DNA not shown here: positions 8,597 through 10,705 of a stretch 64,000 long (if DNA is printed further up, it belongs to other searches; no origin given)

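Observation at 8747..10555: KaiC/RecA-like domain with degenerate P-loop fused to tandem V4R (TRAPP/Bet3-like) domains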

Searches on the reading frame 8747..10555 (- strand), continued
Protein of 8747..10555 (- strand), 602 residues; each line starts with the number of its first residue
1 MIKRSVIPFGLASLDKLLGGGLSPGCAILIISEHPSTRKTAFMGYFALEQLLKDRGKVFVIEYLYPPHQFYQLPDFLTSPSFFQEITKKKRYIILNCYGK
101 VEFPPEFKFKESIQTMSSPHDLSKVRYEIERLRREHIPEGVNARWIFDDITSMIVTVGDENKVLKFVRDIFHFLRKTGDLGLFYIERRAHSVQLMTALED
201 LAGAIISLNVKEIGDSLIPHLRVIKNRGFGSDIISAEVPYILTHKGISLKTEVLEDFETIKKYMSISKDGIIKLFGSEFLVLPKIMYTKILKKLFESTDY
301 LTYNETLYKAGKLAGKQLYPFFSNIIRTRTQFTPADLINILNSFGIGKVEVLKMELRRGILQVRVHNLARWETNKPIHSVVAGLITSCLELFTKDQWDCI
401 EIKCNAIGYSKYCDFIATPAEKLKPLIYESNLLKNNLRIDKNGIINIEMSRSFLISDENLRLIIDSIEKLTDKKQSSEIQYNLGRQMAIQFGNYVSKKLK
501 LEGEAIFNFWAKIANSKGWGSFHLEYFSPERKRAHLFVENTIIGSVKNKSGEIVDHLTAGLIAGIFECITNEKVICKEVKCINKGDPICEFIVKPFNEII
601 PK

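Call 35: predict_structure(alignment_id=A2)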
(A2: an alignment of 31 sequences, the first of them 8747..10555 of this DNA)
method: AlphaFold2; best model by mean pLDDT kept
length: 602 residues; sequences in the alignment: 31
mean_pLDDT: 82.0   pTM: 0.56
mean pLDDT of the five models: 82.0, 81.9, 81.5, 81.0, 79.8
residues with pLDDT >= 90: 266; 70-90: 213; 50-70: 74; < 50: 49
segments of 3 or more residues with pLDDT < 50: 1-3, 327-330, 425-439, 441-454, 545-552, 600-602
pLDDT, mean of each block of 10 residues (from residue 1): 74 86 96 91 91 89 89 64 76 92 80 93 98 94 95 97 98 97 97 97 96 82 85 69 76 54 65 68 86 94 94 88 57 68 82 84 92 92 93 90 83 90 51 44 44 57 74 83 88 83 89 78 91 90 53 74 94 91 80 85 43
secondary structure, 60 per line:
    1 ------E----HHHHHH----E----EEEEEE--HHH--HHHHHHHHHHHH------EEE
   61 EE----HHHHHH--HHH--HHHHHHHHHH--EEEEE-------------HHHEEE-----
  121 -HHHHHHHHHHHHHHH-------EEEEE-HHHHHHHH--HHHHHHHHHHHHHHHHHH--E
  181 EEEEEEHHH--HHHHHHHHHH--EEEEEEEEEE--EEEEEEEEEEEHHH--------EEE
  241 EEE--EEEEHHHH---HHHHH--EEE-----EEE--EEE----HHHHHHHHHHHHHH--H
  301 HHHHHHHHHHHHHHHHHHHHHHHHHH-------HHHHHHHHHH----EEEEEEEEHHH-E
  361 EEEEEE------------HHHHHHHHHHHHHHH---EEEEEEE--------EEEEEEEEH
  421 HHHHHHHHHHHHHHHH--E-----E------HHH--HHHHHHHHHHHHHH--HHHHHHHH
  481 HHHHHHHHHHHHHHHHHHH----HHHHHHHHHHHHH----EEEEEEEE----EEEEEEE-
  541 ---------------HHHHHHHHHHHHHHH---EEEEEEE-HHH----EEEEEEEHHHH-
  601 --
elements in order: H12-17 E27-32 H40-51 E58-62 H67-72 H80-89 E92-96 E113-115 H122-136 E144-148 H150-157 H160-177 E180-186 H192-201 E204-213 E216-226 E238-243 E246-249 H250-253 H257-261 E264-266 E272-274 E277-279 H284-297 H300-326 H334-343 E348-355 E360-366 H379-393 E397-403 E412-419 H420-436 H457-470 H473-499 H504-516 E521-528 E533-539 H556-570 E574-580 E589-595 H596-599

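Call 38: fold_search(model_id=the predicted structure, library=pdb)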
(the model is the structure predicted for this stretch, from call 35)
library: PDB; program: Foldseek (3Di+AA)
matches with E <= 10: 1680; with E <= 0.001: 862
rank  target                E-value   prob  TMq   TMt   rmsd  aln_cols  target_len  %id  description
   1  8zn5_B                1.1e-11  1.00  0.32  0.42   4.4       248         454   17  Crystal Structure of Designed Clock Protein KaiC (released 2025-04-16)
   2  7s65_B                1.2e-11  1.00  0.33  0.43   2.8       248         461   18  Compressed conformation of nighttime state KaiC (released 2021-09-22)
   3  4yds                  1.2e-11  1.00  0.32  0.77   4.4       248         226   20  FlaH from Sulfolobus acidocaldarius with ATP and Mg-Ion (released 2015-11-11)
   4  7s66_A                2.8e-11  1.00  0.33  0.40   7.0       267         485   18  Extended conformation of nighttime state KaiC (released 2021-09-22)
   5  7dy1_D                2.9e-11  1.00  0.33  0.42   4.1       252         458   18  Crystal Structure of Cyanobacterial Circadian Clock Protein KaiC (released 2022-05-18)
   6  2zts_C                4.3e-11  1.00  0.33  0.81   4.6       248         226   18  Crystal structure of KaiC-like protein PH0186 from hyperthermophilic archaea Pyrococcus horikoshii OT3 (released 2009-03-24)
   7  8zn6_J                4.8e-11  1.00  0.32  0.41   5.3       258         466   16  Crystal Structure of Designed Clock Protein KaiC (released 2025-04-16)
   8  7s65_C                5.6e-11  1.00  0.33  0.42   2.9       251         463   17  Compressed conformation of nighttime state KaiC (released 2021-09-22)
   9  3k0c_D                5.9e-11  1.00  0.33  0.41   3.8       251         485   20  Crystal structure of the phosphorylation-site double mutant S431A/T432E of the KaiC circadian clock protein (released 2010-03-31)
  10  8fwi_A                6.6e-11  1.00  0.32  0.35   4.3       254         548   18  Structure of dodecameric KaiC-RS-S413E/S414E solved by cryo-EM (released 2023-03-22)
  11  5n8y_A                7.4e-11  1.00  0.32  0.40   5.2       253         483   19  KaiCBA circadian clock backbone model based on a Cryo-EM density (released 2017-03-29)
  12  6x61_I                7.8e-11  1.00  0.33  0.80   6.0       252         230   18  Crystal structure of the N-terminal thioredoxin domain of SasA in complex with the N-terminal CI domain of KaiC from T (released 2021-06-02)
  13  2dr3_E                7.8e-11  1.00  0.31  0.73   4.3       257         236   22  Crystal Structure of RecA superfamily ATPase PH0284 from Pyrococcus horikoshii OT3 (released 2006-12-06)
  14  4dug_D                8.6e-11  1.00  0.32  0.38   4.4       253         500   18  Crystal Structure of Circadian Clock Protein KaiC E318A Mutant (released 2012-03-14)
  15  3k0e_D                8.6e-11  1.00  0.33  0.40   6.2       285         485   18  Crystal structure of the phosphorylation-site mutant T426N of the KaiC circadian clock protein (released 2010-03-31)
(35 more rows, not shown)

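Call 46: search_solved_structures(query=A2, max_evalue=0.001, show_alignments=4)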
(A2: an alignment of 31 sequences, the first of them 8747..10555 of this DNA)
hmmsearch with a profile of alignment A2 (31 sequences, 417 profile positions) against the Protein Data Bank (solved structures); distinct sequences matched with E-value up to 0.001: 58.
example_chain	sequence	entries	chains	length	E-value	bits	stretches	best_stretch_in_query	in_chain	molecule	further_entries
8zn5_B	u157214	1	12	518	1.1e-56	195.8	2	3-241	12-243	KaiC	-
8zn6_F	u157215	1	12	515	5e-51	177.2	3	5-240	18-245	KaiC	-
8jon_A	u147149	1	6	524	7e-49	170.2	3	4-240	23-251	Circadian clock oscillator protein KaiC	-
8zn7_D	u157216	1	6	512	4.3e-48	167.6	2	1-240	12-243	KaiC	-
7x1z_A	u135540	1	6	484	1.6e-46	162.4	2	6-240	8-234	Circadian clock oscillator protein KaiC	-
3s1a_A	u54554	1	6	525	2.3e-46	161.9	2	6-240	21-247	Circadian clock protein kinase kaiC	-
9ofh_A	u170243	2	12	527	2.3e-46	161.8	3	6-240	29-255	Circadian clock oscillator protein KaiC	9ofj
7s65_A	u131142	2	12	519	4e-46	161.1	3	6-240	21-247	Circadian clock protein kinase KaiC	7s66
7dyi_A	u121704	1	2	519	1.1e-45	159.6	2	6-240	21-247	Circadian clock protein kinase KaiC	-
3k0c_A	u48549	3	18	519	1.2e-45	159.5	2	6-240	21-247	Circadian clock protein kinase KaiC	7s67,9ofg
5jwq_A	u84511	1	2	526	1.2e-45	159.5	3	3-238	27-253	Circadian clock protein kinase KaiC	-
3k09_A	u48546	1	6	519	1.2e-45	159.5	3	6-240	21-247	Circadian clock protein kinase kaiC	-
1u9i_A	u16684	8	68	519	1.8e-45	158.9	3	6-240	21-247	KaiC | Circadian clock protein kinase kaiC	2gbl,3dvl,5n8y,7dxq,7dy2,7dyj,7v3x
1tf7_A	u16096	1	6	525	1.9e-45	158.8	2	6-240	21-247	KaiC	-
3k0a_A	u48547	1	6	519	2e-45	158.8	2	6-240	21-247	Circadian clock protein kinase KaiC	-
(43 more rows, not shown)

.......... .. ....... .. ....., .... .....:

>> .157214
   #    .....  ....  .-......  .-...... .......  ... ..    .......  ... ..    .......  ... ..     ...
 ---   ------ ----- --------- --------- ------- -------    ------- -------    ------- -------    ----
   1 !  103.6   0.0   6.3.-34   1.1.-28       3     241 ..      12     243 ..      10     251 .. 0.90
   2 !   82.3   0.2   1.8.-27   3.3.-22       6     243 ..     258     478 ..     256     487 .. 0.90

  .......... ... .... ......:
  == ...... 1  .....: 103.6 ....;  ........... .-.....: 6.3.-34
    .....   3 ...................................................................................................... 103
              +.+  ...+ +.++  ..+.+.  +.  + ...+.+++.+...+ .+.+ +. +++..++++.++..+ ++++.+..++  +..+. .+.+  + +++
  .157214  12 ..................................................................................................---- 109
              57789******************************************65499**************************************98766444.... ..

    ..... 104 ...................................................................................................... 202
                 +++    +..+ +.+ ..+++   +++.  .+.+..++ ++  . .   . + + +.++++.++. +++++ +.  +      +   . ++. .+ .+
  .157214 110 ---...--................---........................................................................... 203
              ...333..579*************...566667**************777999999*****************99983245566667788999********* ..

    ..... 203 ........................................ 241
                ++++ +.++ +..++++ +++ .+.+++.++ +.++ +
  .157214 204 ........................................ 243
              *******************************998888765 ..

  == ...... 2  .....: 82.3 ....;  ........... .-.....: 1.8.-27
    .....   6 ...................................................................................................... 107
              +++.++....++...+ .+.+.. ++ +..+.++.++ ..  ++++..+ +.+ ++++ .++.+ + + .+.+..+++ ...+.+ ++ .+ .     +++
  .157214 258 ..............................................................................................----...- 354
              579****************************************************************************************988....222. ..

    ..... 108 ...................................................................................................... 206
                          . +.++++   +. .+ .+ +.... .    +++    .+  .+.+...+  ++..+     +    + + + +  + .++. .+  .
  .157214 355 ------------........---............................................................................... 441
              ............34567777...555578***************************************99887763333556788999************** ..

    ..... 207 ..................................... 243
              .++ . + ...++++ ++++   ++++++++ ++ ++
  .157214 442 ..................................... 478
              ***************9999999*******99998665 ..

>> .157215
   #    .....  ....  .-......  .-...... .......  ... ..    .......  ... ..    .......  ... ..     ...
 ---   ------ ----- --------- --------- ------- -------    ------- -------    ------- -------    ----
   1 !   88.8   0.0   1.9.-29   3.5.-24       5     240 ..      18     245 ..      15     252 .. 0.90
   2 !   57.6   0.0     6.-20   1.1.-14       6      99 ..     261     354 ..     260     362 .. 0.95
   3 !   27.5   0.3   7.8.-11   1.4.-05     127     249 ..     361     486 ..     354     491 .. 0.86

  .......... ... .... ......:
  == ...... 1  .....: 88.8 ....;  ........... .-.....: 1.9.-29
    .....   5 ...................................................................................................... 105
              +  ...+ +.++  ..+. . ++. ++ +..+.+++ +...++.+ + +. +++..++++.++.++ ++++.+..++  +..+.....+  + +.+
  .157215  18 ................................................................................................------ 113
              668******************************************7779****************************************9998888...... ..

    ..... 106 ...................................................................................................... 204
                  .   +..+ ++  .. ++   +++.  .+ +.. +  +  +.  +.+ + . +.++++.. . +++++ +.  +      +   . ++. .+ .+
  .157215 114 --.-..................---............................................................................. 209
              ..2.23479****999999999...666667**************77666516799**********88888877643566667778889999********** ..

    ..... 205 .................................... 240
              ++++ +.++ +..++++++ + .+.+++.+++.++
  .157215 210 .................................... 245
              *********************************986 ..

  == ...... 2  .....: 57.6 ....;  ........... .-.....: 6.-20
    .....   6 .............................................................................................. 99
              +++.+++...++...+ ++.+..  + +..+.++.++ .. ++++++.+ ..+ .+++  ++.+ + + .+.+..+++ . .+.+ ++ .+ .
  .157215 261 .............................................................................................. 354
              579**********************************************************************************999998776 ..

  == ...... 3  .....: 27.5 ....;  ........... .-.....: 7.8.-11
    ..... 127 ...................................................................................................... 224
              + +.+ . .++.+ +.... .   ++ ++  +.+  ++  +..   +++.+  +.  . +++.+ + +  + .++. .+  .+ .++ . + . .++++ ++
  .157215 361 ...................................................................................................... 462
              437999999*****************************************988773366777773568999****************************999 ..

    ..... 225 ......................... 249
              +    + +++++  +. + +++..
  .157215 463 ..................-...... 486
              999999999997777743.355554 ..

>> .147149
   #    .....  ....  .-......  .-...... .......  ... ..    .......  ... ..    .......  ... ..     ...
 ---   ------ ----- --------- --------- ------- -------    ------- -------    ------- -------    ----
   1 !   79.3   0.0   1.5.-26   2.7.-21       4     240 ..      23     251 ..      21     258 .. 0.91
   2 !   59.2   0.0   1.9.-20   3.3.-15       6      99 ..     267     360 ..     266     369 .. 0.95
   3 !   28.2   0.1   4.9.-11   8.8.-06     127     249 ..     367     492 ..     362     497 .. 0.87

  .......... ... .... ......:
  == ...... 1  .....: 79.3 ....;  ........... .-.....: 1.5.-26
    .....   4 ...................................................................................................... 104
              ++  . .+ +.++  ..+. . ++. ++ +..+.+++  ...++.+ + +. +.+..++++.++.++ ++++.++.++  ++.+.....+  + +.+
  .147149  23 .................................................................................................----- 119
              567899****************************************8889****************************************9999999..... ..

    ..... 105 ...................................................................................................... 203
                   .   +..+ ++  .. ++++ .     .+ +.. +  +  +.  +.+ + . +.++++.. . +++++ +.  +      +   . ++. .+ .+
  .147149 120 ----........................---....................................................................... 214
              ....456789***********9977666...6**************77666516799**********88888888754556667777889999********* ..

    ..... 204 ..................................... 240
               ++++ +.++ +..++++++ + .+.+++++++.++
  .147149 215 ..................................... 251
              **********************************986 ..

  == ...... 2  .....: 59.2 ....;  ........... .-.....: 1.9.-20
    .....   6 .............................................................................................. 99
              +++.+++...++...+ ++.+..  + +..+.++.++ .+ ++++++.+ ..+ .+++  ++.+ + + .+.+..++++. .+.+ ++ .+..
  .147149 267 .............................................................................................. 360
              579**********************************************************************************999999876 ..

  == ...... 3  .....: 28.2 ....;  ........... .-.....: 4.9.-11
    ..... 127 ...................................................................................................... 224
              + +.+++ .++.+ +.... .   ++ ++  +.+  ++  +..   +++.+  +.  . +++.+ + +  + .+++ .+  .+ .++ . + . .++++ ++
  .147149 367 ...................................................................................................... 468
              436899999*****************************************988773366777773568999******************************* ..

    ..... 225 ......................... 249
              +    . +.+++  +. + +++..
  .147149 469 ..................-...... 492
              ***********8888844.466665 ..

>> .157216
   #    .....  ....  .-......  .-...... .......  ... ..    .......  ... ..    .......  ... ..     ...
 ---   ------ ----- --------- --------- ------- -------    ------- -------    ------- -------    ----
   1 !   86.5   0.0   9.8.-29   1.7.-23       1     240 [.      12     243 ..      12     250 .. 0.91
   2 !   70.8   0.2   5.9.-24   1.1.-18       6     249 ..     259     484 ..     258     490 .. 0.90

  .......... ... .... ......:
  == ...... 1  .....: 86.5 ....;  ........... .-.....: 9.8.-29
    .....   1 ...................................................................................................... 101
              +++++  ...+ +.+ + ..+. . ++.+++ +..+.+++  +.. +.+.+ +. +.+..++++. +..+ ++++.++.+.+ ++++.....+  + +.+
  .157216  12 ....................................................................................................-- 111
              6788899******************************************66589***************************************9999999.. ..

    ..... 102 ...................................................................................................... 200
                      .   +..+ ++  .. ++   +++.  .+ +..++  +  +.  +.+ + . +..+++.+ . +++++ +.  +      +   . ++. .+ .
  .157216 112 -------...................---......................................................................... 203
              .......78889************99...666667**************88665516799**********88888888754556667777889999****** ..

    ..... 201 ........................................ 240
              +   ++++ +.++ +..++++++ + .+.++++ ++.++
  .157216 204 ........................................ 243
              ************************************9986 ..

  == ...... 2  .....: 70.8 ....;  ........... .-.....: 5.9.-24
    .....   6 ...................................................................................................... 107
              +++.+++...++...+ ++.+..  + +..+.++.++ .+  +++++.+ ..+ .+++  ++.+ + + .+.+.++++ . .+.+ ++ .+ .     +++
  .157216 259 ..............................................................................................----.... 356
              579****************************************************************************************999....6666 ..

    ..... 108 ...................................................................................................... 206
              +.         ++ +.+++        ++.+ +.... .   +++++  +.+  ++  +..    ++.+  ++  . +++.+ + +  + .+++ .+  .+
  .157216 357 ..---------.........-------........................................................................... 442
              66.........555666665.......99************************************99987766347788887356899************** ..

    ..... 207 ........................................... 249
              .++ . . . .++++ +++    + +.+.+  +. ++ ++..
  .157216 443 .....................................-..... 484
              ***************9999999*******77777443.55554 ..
